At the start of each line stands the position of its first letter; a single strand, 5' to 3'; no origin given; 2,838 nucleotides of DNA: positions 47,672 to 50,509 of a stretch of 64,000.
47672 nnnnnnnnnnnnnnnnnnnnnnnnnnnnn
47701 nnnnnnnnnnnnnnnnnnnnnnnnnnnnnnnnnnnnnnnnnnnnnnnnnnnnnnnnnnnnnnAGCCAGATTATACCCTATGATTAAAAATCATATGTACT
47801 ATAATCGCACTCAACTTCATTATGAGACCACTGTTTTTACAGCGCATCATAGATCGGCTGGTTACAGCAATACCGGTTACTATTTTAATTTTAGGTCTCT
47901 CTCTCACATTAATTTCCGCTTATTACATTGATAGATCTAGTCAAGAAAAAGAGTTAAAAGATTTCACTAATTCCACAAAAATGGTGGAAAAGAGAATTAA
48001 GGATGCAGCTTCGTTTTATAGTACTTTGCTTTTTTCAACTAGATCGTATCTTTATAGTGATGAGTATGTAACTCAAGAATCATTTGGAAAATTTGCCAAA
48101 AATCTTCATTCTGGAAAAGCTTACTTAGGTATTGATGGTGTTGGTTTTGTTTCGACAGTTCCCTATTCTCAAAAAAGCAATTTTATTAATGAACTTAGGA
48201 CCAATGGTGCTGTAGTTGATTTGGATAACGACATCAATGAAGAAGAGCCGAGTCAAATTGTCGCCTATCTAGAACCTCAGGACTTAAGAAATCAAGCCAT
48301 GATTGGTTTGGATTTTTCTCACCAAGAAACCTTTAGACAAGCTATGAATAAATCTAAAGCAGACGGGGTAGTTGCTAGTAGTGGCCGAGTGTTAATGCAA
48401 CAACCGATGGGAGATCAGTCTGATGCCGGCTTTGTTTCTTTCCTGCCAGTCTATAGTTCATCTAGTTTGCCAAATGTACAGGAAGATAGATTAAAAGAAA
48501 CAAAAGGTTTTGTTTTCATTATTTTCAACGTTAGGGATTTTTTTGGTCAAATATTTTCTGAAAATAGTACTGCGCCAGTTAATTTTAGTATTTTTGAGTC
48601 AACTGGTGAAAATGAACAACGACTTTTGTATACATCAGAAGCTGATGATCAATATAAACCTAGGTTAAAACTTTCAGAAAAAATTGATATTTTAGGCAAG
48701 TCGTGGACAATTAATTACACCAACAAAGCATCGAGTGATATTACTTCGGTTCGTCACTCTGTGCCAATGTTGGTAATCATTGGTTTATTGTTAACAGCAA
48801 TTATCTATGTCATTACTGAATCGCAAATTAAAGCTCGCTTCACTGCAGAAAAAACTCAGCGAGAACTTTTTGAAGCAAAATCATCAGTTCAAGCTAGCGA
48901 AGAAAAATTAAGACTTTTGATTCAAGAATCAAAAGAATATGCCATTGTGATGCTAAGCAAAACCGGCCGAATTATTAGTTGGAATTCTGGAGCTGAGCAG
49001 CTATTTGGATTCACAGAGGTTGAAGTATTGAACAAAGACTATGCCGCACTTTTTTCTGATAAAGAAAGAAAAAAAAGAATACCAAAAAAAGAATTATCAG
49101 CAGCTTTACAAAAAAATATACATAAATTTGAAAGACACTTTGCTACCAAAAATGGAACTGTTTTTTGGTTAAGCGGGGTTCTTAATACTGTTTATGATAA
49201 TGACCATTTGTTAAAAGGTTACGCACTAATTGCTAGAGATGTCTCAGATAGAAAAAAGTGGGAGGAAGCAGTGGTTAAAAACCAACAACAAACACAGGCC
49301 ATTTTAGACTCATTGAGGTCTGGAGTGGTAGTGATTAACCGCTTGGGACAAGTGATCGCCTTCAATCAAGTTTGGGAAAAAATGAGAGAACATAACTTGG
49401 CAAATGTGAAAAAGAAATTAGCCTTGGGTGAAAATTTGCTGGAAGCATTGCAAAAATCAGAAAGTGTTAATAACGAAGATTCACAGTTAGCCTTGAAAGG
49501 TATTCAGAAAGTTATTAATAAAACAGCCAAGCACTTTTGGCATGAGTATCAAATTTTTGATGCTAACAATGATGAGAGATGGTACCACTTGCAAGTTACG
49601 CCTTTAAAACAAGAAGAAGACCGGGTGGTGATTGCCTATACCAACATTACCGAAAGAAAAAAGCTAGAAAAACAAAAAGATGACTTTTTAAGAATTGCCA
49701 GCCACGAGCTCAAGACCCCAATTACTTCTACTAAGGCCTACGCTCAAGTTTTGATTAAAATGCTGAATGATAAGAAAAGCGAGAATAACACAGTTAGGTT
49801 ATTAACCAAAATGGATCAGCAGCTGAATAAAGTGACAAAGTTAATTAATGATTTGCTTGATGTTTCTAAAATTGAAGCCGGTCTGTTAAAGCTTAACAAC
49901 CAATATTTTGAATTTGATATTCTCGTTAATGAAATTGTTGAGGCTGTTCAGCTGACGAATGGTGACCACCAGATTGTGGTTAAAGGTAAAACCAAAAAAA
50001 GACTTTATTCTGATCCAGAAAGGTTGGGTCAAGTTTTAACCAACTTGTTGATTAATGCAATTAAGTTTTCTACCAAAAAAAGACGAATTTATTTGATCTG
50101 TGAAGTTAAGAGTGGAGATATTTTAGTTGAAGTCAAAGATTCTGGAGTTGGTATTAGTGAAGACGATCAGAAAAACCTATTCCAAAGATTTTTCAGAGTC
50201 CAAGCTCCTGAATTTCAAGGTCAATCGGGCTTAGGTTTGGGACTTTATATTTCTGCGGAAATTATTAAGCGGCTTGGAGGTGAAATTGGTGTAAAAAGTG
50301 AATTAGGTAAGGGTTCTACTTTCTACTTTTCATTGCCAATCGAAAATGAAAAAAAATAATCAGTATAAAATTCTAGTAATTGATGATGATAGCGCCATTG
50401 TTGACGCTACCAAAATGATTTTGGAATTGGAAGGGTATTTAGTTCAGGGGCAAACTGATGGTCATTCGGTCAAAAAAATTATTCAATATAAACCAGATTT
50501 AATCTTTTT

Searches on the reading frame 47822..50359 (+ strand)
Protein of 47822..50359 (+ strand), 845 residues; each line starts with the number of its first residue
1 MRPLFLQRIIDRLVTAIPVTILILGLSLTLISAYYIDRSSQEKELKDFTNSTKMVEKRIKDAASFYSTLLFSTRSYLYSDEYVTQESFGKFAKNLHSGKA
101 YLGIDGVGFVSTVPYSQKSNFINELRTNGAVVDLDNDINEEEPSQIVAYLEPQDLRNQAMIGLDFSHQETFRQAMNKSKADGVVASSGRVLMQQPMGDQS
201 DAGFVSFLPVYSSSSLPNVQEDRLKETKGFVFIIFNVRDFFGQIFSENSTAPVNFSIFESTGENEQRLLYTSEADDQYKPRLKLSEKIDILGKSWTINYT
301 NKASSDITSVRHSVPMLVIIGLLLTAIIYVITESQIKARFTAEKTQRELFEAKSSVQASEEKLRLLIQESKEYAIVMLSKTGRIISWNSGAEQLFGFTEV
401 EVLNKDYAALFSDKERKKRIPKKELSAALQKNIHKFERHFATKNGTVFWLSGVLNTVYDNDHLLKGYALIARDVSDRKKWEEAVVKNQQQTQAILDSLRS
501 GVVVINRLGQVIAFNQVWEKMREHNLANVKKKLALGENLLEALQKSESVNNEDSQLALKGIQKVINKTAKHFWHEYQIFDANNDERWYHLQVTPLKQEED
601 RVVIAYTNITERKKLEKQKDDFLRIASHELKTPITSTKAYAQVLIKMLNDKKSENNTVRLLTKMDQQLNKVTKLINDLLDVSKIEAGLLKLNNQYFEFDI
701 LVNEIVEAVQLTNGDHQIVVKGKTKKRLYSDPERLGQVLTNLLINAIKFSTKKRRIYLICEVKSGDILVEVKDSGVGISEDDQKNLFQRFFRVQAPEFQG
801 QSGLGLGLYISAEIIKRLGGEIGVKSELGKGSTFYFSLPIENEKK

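Call 67: search_protein_families(library=ncbifam, proteins=[window:47822-50359:+], max_evalue=1e-10)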
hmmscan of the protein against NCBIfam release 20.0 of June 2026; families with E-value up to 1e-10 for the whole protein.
window:47822-50359:+ (845 aa): 65 families (the best 25 are shown)
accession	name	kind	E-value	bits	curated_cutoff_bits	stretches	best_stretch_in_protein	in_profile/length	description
NF046044.1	PnpS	equivalog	5e-68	229.9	400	1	484-839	50-390/390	two-component system histidine kinase PnpS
NF033092.0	HK_WalK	equivalog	2.7e-55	188.1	725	1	487-840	256-594/594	cell wall metabolism sensor histidine kinase WalK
TIGR02966.1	phoR_proteo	equivalog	2.9e-55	187.6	334.2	1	489-837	6-332/333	phosphate regulon sensor histidine kinase PhoR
NF047874.1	MASE3_PAS_HK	subfamily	8.5e-52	176.8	560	1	473-843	249-628/655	MASE3 domain-containing sensor histidine kinase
NF008468.0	PRK11360.1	equivalog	1.2e-48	166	646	1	483-844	262-612/616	two-component system sensor histidine kinase AtoS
NF041880.1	EPS_EpsF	equivalog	6.3e-43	147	900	1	563-839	207-492/492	response regulator EpsF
NF041832.1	near_NosP_CTERM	subfamily_domain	1.7e-42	145.9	400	1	618-843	6-228/370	NahK/ErcS family hybrid sensor histidine kinase/response regulator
TIGR02956.1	TMAO_torS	equivalog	2.8e-42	144.9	676.5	1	616-843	461-685/967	TMAO reductase system sensor histidine kinase/response regulator TorS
NF041735.1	hist_kin_RppB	equivalog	4.4e-40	137.8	400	1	617-839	214-438/438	two-component system sensor histidine kinase RppB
NF040691.1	MtrAB_MtrB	equivalog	2.2e-39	135.9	450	1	608-844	260-496/507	MtrAB system histidine kinase MtrB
NF006800.0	PRK09303.1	equivalog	1e-38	133.3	342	1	595-843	128-380/383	histidine kinase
NF008318.0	PRK11107.1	equivalog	5e-38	130.8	890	1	617-843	291-521/920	two-component sensor histidine kinase BarA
NF045595.1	HK_scytonemin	equivalog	6.2e-38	130.6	865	1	473-840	266-635/637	scytonemin biosynthesis sensor histidine kinase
NF011874.0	PRK15347.1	equivalog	3.4e-37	128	852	1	614-842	393-616/921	two component system sensor kinase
NF045911.1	TCSHisKinNblS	equivalog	1.1e-36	126.4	1000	1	486-840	263-620/621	two-component system sensor histidine kinase NblS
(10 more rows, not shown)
